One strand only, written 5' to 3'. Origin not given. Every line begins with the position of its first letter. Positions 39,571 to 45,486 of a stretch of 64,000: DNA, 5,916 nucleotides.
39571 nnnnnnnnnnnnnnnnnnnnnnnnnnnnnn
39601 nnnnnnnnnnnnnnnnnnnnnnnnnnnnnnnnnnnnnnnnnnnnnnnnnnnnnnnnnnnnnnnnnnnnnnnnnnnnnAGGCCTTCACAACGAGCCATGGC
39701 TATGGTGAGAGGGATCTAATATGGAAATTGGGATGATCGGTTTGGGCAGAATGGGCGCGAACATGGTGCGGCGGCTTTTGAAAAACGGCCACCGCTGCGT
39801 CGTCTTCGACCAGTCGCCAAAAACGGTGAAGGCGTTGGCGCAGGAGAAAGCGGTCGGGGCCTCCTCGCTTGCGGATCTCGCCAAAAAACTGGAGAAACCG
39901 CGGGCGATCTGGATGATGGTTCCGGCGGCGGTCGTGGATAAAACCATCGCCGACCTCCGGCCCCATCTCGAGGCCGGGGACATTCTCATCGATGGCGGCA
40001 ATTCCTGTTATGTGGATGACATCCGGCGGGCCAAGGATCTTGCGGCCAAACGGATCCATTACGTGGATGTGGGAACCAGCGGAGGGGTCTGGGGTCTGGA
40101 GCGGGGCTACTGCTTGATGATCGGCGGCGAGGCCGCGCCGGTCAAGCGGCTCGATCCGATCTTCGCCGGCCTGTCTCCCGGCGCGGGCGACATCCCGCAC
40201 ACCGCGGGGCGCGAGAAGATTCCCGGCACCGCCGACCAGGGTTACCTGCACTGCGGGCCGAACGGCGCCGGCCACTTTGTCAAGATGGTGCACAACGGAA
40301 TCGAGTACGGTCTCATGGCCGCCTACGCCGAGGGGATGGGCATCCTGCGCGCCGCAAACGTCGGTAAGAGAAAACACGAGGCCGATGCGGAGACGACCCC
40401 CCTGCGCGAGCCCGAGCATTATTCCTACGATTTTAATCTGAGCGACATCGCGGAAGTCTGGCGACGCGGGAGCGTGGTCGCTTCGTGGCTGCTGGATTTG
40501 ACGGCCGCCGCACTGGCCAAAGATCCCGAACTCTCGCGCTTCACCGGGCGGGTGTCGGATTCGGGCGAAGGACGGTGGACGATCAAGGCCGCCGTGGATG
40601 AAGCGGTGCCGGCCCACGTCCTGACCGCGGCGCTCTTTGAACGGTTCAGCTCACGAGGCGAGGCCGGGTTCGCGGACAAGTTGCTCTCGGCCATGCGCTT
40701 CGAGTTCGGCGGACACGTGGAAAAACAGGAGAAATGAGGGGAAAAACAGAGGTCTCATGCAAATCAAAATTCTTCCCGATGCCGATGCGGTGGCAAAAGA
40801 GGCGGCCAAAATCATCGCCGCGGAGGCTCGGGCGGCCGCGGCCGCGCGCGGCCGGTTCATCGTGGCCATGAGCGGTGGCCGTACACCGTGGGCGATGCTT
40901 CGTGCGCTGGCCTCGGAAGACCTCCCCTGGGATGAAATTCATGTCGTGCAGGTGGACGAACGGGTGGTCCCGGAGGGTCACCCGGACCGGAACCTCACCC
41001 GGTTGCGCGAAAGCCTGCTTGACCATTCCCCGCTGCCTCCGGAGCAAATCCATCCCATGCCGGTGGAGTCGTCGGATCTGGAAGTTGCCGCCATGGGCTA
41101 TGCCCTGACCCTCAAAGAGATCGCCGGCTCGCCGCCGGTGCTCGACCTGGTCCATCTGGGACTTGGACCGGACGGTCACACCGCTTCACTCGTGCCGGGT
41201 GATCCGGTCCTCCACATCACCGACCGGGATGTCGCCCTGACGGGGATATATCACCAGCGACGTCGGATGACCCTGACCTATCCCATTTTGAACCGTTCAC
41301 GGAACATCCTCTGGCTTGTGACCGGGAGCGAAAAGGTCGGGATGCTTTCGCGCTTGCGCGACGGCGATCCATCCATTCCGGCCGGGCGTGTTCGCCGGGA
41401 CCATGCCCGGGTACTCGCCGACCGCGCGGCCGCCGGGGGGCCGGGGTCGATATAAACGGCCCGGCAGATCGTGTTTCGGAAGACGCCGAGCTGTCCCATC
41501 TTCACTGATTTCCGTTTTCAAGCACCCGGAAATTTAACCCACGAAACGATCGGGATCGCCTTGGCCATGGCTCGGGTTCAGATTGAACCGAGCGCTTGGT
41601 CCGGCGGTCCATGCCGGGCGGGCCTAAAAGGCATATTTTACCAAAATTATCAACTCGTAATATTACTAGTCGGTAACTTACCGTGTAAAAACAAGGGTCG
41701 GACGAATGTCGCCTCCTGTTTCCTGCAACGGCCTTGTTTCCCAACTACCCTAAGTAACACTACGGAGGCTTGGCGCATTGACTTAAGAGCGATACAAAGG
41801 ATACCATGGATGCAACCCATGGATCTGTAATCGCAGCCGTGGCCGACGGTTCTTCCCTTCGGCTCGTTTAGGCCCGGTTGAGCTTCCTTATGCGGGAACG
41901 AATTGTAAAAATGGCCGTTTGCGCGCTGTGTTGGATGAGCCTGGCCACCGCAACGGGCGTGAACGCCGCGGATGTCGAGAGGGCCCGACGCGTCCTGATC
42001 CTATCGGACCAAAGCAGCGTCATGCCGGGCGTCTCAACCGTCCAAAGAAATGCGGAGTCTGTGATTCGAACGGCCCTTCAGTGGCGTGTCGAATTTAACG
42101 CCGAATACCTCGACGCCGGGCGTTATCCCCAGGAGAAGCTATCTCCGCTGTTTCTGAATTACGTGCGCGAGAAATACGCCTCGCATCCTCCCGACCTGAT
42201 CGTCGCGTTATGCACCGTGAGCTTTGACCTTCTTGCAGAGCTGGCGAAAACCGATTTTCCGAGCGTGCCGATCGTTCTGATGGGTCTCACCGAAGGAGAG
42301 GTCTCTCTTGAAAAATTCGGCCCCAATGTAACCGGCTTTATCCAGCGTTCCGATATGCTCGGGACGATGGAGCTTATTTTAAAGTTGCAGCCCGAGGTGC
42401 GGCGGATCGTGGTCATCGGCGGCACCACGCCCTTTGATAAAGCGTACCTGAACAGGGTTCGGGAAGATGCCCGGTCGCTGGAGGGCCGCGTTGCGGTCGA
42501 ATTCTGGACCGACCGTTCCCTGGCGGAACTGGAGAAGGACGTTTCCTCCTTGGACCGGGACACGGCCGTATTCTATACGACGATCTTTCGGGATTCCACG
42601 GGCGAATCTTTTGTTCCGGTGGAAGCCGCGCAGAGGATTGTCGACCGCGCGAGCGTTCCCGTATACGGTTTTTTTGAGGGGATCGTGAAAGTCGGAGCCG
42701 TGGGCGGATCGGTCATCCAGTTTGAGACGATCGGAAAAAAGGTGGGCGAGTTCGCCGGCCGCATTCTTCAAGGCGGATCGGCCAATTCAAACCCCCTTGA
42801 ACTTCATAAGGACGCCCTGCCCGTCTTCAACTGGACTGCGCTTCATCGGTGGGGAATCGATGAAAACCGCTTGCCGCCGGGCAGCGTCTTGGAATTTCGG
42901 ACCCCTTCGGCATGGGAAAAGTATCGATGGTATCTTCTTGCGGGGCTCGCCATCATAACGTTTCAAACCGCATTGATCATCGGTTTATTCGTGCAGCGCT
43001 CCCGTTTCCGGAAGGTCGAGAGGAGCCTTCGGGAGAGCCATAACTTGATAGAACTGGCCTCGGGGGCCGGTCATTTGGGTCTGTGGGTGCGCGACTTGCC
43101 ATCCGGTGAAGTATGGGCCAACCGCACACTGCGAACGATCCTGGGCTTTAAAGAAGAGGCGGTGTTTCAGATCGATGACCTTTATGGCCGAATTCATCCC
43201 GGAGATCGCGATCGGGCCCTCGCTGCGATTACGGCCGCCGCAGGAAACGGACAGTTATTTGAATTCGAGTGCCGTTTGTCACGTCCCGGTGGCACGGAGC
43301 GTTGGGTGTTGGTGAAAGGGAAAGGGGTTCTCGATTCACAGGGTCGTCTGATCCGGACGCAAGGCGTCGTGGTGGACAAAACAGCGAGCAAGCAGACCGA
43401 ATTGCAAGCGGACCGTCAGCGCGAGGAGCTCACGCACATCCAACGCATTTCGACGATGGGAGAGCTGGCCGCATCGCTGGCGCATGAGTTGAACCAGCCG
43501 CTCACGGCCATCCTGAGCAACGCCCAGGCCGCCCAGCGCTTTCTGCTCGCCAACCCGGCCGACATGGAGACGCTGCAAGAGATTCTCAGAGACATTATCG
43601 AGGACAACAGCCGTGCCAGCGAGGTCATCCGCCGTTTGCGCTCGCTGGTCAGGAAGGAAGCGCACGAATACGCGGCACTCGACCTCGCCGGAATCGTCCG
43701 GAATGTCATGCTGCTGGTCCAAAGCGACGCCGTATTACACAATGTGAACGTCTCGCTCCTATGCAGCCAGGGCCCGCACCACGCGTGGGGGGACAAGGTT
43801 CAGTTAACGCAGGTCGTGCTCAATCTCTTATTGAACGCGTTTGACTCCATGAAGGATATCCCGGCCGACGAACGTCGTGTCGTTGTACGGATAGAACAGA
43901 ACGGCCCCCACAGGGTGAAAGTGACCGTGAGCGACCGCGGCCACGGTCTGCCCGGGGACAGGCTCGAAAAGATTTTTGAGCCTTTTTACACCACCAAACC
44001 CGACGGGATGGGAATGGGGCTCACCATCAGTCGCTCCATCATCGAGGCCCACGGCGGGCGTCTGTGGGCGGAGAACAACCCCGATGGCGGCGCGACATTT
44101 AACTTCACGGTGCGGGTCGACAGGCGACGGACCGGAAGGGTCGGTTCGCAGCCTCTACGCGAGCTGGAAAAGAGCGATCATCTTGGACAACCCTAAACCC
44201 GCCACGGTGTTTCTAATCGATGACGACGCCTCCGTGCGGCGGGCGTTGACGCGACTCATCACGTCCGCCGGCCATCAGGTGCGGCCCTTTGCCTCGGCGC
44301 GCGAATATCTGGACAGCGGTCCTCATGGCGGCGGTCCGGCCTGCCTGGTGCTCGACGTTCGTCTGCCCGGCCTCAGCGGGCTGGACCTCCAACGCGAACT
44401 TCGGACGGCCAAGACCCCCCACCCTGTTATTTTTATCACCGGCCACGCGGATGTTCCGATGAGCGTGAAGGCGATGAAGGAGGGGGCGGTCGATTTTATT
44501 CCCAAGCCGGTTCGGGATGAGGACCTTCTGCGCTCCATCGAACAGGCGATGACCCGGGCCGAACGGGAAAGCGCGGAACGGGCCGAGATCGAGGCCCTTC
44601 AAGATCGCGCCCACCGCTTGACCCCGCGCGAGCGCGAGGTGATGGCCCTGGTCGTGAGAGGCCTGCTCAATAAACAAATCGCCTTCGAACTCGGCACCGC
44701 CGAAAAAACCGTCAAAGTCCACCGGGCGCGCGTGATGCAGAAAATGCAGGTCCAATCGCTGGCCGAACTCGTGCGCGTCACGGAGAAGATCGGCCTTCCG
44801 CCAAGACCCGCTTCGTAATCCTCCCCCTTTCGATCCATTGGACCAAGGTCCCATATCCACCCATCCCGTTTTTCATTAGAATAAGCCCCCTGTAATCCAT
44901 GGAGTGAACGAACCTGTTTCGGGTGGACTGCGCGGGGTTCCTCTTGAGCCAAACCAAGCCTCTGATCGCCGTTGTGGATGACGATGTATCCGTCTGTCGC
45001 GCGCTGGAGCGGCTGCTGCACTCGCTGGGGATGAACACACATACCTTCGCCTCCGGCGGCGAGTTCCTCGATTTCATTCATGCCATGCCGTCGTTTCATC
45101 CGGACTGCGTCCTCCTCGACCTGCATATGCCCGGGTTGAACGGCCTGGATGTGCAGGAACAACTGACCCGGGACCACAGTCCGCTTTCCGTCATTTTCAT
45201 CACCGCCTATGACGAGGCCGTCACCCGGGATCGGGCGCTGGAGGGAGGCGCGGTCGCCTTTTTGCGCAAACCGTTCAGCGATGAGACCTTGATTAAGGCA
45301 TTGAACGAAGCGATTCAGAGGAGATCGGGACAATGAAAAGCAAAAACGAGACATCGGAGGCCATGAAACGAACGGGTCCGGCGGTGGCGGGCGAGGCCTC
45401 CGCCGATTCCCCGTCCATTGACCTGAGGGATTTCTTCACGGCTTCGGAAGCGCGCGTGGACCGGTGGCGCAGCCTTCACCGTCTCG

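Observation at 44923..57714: Composite amino-acid deamidation / decarboxylation / antiport island, a candidate acid-tolerance or proton-motive module in an unreported combination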

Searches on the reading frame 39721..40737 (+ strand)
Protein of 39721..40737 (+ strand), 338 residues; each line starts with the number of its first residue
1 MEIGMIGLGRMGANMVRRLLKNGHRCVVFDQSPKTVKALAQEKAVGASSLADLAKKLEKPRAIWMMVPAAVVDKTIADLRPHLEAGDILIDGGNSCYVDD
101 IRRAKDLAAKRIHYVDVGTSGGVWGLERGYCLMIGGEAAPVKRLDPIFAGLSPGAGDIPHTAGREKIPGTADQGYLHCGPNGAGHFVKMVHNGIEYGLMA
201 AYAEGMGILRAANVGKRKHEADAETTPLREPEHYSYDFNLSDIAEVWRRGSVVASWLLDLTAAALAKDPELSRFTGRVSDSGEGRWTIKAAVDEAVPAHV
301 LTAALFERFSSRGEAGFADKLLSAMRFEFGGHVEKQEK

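Call 5: search_protein_families(library=pfam, proteins=[window:39721-40737:+])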
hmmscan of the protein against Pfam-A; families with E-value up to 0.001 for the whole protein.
window:39721-40737:+ (338 aa): 6 families
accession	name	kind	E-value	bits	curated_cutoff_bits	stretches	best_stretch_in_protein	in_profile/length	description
PF03446.21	NAD_binding_2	-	3.3e-38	131.7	21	1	2-151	1-152/161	NAD binding domain of 6-phosphogluconate dehydrogenase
PF00393.24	6PGD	-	8.4e-20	71.8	27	1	184-212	1-29/290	6-phosphogluconate dehydrogenase, C-terminal domain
PF03807.23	F420_oxidored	-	7e-10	39.8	21.6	1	3-92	2-91/94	NADP oxidoreductase coenzyme F420-dependent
PF02254.24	TrkA_N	-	0.0001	23.1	23.8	1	6-43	4-41/116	TrkA-N domain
PF03435.24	Sacchrp_dh_NADP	-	0.00026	21.8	25.1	1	3-118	1-99/129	Saccharopine dehydrogenase NADP binding domain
PF02826.25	2-Hacid_dh_C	-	0.00084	19.2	25.1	0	2-69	38-101/178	D-isomer specific 2-hydroxyacid dehydrogenase, NAD binding domain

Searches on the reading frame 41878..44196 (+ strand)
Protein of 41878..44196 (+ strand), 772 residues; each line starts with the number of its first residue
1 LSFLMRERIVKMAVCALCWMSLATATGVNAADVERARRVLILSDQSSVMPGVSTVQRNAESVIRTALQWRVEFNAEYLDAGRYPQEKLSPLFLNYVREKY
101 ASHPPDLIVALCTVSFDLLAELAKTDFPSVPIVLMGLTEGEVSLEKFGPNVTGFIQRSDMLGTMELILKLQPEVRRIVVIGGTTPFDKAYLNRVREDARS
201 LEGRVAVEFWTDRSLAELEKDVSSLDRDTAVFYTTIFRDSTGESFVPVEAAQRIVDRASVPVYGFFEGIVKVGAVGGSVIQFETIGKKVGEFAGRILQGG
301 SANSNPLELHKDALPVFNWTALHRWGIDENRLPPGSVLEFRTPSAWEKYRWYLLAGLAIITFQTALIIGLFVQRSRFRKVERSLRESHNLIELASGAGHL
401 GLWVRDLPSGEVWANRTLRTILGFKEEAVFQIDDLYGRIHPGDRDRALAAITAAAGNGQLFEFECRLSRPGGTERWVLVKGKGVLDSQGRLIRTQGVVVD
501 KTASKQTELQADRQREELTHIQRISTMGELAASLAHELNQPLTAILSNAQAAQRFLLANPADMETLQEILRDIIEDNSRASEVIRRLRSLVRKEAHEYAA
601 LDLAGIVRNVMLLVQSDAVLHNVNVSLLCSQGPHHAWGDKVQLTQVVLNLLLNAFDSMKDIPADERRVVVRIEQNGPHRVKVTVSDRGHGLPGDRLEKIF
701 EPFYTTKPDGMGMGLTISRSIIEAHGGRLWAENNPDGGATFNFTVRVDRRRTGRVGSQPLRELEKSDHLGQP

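Call 5: search_protein_families(library=pfam, proteins=[window:41878-44196:+])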
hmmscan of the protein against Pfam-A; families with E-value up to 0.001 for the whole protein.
window:41878-44196:+ (772 aa): 5 families
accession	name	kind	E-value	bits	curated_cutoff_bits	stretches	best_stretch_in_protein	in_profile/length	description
PF02518.31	HATPase_c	-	1.3e-25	90.5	26.4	1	638-747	1-109/111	Histidine kinase-, DNA gyrase B-, and HSP90-like ATPase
PF04392.18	ABC_sub_bind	-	2.6e-15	56.8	25.9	1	99-328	55-280/293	ABC transporter substrate binding protein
PF08447.18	PAS_3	-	1.5e-13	51.2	25.6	1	413-498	3-89/89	PAS fold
PF00512.31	HisKA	-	3e-11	43.6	26.9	1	527-595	2-65/66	His Kinase A (phospho-acceptor) domain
PF13426.13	PAS_9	-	1.4e-05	25.8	27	1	403-502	5-102/103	PAS domain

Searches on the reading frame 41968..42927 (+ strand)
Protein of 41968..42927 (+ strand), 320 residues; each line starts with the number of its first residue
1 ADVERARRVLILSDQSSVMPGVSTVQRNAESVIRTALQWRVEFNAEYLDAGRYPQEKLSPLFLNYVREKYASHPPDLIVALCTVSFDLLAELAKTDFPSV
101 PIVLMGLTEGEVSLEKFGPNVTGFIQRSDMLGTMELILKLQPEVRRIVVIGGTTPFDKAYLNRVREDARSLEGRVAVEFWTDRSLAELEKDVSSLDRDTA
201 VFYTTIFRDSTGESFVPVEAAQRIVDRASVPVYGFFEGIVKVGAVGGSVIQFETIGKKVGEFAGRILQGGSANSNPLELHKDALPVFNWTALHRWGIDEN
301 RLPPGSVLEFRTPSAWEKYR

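Call 69: search_solved_structures(query=window:41968-42927:+, max_evalue=1)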
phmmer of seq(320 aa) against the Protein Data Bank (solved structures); distinct sequences matched with E-value up to 1: 4.
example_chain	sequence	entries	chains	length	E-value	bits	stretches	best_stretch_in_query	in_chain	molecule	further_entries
6hni_A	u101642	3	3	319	5.8e-11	45.4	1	65-298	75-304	ABC-type transport system, sugar-family extracellular solute-binding protein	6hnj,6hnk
3lkv_A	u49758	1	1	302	1.1e-09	41.3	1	60-298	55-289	uncharacterized CONSERVED DOMAIN PROTEIN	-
3lft_A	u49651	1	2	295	9.2e-06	28.3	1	71-297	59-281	uncharacterized protein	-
8yoa_A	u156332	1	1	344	0.93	11.9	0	161-206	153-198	Endolytic murein transglycosylase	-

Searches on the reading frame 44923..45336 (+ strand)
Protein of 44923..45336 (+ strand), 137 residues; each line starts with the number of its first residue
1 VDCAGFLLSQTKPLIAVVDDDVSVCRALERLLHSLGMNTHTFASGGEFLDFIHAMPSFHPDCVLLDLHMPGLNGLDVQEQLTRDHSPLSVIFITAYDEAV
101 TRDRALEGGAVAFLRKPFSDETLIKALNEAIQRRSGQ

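Call 3: search_protein_families(library=pfam, proteins=[window:44923-45336:+])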
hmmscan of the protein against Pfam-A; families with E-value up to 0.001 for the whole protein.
window:44923-45336:+ (137 aa): 1 family
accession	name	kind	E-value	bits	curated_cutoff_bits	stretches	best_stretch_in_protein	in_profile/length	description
PF00072.30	Response_reg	-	1.3e-26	93.4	30.2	1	15-127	1-110/111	Response regulator receiver domain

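Call 4: search_protein_families(library=ncbifam, proteins=[window:44923-45336:+])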
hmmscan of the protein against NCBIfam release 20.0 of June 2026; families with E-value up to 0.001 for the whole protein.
window:44923-45336:+ (137 aa): 102 families (the best 25 are shown)
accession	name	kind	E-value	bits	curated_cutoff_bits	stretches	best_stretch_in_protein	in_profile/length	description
NF006900.1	PRK09390.1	equivalog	3.5e-23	82.2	255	1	12-134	4-123/203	response regulator FixJ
NF040749.1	tetrathio_RR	equivalog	1.2e-22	80.5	290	1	14-133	1-117/191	tetrathionate respiration response regulator TtrR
TIGR01818.1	ntrC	equivalog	1.1e-18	67.3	558.6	1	15-134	1-117/463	nitrogen regulation protein NR(I)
NF008176.1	PRK10923.1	equivalog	7.1e-18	64.4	620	1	14-133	5-121/469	nitrogen regulation protein NR(I)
NF040689.1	MtrAB_MtrA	equivalog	5.9e-17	61.7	300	1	15-132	1-114/219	MtrAB system response regulator MtrA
NF008469.0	PRK11361.1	equivalog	1.9e-16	59.8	714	1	14-134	6-123/461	acetoacetate metabolism transcriptional regulator AtoC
NF045944.1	ResRegRpaBCyano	equivalog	2e-16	60.1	330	1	17-134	2-115/229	response regulator transcription factor RpaB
NF011896.0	PRK15369.1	equivalog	4.7e-16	59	242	1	15-132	6-122/211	two component system response regulator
NF007005.1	PRK09468.1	equivalog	2.2e-15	56.7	331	1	14-134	5-122/237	osmolarity response regulator transcription factor OmpR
NF008296.0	PRK11083.1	equivalog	6.1e-15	55.2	273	1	12-133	3-120/228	two-component system response regulator CreB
NF008677.0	PRK11697.1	equivalog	1.8e-14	53.7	246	1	16-134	5-119/238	two-component system response regulator BtsR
NF053512.1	nitric_RR_NosR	exception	3.2e-14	52.8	400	1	17-134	3-118/422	response regulator c-di-GMP phosphodiesterase, NosR family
NF041946.1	LuxO_transreg_Vib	equivalog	7.7e-14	51.3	800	1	18-134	2-115/463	quorum-sensing sigma-54 dependent transcriptional regulator LuxO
NF007982.1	PRK10710.1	equivalog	9.6e-14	51.5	380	1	11-133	6-124/235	envelope stress response regulator BaeR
NF007135.0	PRK09581.1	equivalog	1.8e-13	50.1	474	1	15-126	5-115/457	PleD family two-component system response regulator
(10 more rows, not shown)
